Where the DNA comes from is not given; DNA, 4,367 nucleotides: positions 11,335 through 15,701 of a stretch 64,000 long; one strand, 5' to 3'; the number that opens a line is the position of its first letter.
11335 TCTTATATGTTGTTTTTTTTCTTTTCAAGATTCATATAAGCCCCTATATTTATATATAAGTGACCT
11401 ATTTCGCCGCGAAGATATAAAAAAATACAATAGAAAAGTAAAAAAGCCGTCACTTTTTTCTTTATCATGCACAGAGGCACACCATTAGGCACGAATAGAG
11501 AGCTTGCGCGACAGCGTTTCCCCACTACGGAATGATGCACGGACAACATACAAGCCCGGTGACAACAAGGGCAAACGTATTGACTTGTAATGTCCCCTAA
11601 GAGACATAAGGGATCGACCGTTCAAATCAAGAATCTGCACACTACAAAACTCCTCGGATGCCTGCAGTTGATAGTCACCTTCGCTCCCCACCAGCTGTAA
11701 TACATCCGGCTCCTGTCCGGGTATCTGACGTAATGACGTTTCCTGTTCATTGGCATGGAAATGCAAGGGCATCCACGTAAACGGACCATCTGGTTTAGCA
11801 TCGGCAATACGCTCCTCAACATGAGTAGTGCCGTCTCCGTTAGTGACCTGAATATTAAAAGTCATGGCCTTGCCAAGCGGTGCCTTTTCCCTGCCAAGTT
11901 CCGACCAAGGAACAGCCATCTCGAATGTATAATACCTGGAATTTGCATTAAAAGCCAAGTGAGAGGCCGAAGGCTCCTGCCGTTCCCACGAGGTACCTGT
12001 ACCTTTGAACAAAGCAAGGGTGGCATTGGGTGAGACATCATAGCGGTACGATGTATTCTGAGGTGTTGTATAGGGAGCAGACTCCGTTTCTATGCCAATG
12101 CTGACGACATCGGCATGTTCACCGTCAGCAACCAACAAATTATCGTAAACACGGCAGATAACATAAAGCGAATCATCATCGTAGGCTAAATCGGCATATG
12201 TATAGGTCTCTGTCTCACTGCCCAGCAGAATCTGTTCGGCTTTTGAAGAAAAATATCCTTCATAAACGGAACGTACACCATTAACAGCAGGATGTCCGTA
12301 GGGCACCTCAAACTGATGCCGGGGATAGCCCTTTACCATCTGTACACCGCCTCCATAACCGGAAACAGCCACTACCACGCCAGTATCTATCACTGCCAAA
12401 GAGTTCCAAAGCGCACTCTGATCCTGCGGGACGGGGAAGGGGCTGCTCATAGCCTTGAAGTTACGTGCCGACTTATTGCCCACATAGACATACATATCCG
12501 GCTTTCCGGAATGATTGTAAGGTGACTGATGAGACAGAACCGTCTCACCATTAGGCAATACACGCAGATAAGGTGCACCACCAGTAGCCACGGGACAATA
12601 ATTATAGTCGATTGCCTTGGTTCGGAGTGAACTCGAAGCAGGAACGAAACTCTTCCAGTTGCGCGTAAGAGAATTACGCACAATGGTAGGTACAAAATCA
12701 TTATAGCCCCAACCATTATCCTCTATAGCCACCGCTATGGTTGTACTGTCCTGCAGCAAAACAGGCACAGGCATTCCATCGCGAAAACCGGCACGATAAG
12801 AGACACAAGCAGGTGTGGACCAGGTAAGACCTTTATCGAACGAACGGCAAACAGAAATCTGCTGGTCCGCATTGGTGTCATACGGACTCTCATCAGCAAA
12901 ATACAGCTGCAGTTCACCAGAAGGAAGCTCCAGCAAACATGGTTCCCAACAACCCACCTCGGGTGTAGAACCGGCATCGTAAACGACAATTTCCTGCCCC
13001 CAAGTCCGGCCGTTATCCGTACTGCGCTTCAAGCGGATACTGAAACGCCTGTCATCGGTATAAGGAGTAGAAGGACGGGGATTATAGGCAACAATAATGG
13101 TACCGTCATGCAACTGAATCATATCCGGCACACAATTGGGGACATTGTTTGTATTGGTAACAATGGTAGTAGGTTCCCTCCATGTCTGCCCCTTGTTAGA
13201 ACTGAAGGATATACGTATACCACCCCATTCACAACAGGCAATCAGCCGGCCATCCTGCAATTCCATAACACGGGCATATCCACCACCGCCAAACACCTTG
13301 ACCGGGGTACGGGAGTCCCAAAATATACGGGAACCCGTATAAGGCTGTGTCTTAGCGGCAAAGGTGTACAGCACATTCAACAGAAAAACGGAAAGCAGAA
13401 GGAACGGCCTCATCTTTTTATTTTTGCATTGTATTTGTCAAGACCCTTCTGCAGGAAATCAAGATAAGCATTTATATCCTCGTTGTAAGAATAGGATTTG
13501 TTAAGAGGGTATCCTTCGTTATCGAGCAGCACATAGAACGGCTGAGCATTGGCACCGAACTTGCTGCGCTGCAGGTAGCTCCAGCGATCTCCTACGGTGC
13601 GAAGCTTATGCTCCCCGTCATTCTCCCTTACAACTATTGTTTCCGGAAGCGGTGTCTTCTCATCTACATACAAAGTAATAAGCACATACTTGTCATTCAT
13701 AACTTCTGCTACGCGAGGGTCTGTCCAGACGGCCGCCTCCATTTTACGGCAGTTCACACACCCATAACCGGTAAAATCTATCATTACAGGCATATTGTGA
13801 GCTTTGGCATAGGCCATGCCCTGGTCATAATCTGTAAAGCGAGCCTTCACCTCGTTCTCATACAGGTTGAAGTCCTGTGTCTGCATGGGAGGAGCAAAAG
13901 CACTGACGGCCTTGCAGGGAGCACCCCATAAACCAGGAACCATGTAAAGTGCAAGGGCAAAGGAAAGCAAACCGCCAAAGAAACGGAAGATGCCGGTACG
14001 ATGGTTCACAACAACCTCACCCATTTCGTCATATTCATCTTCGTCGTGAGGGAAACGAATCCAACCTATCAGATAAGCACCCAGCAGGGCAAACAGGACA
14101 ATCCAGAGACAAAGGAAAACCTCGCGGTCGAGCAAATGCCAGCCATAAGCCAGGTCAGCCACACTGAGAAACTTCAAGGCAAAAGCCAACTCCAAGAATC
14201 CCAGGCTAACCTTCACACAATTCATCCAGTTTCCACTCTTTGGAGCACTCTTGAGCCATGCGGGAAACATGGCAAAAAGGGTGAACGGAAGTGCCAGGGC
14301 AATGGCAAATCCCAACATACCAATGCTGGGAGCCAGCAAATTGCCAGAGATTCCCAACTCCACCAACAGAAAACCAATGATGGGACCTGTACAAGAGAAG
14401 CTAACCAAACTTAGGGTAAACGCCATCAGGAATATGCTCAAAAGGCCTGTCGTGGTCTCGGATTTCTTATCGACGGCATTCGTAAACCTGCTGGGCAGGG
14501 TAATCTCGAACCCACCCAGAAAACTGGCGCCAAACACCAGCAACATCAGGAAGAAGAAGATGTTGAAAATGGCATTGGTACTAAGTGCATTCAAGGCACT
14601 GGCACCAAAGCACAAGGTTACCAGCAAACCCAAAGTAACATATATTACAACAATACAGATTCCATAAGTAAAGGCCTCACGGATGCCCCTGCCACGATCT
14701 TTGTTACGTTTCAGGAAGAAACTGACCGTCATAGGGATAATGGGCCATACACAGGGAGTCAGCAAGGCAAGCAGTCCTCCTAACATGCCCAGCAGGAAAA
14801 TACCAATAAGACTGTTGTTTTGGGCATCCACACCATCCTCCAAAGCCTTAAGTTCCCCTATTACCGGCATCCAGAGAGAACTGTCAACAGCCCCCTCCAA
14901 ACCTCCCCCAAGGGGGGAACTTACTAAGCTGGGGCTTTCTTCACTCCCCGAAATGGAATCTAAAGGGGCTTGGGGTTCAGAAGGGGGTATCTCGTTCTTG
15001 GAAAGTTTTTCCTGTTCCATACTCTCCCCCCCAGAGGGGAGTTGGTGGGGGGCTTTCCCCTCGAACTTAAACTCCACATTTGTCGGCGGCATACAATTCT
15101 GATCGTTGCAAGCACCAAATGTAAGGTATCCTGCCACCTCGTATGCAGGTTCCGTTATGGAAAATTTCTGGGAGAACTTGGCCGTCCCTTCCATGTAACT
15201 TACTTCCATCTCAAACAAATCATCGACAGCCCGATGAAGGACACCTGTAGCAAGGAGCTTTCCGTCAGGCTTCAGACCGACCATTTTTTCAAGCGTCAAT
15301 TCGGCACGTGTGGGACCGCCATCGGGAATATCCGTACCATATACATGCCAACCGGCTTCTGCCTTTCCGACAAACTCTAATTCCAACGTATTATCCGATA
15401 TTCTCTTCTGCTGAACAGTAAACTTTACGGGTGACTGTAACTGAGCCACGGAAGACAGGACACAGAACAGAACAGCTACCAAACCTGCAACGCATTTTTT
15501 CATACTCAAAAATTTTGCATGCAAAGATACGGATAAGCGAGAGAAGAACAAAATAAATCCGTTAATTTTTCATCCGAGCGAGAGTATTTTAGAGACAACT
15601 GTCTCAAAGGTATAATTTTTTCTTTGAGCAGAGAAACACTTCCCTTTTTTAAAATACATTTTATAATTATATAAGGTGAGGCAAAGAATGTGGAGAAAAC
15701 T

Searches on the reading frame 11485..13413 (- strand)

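Call 3: search_protein_families(library=pfam, proteins=[window:11485-13413:-])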
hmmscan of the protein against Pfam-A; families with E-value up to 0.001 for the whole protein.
window:11485-13413:- (642 aa): 3 families
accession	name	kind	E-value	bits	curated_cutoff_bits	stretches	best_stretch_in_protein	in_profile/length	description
PF13088.12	BNR_2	-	3.7e-15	56.4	31.4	2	121-205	15-101/277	BNR repeat-like domain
PF06452.16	CBM9_1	-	4.1e-06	27.2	23.4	1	391-533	16-158/185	Carbohydrate family 9 binding domain-like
PF21471.3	Reelin_subrepeat-B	-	0.00014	22.1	27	0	117-140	49-74/127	Reelin subrepeat B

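Call 58: search_protein_families(library=ncbifam, proteins=[window:11485-13413:-], max_evalue=0.00001)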
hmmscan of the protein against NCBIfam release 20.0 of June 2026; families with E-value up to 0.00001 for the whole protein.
window:11485-13413:- (642 aa): 0 families

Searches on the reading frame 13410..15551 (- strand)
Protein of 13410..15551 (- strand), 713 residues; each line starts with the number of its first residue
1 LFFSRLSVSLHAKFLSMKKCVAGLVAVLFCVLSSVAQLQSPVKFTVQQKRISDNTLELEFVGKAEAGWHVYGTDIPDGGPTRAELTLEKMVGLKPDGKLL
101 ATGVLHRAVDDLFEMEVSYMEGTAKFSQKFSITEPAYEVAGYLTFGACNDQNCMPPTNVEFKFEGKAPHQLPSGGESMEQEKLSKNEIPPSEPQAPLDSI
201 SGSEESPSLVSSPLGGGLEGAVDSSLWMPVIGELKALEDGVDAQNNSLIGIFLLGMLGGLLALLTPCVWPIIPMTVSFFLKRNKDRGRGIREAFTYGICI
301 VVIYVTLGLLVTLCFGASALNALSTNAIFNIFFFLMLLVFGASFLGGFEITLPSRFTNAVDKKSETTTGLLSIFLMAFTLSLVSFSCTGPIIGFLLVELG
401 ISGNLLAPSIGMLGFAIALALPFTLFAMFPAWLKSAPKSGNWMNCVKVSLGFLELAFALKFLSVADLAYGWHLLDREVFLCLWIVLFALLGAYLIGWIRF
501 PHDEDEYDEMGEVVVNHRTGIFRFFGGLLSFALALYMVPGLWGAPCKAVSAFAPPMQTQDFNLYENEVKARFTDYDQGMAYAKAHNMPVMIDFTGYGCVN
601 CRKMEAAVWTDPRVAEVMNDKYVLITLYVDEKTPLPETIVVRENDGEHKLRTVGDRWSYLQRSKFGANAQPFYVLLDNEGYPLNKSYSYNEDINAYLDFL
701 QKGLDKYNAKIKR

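Call 58: search_protein_families(library=ncbifam, proteins=[window:13410-15551:-], max_evalue=0.00001)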
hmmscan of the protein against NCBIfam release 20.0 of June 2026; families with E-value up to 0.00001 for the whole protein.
window:13410-15551:- (713 aa): 2 families
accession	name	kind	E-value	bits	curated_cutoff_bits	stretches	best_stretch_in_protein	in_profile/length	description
NF001419.0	PRK00293.1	subfamily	7.6e-36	123.8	330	1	144-627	118-517/574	protein-disulfide reductase DsbD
NF045694.1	seleno_TsoB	exception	3e-33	114.7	805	2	245-463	178-392/572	rhodanese/DsbD fusion-like selenoprotein TsoB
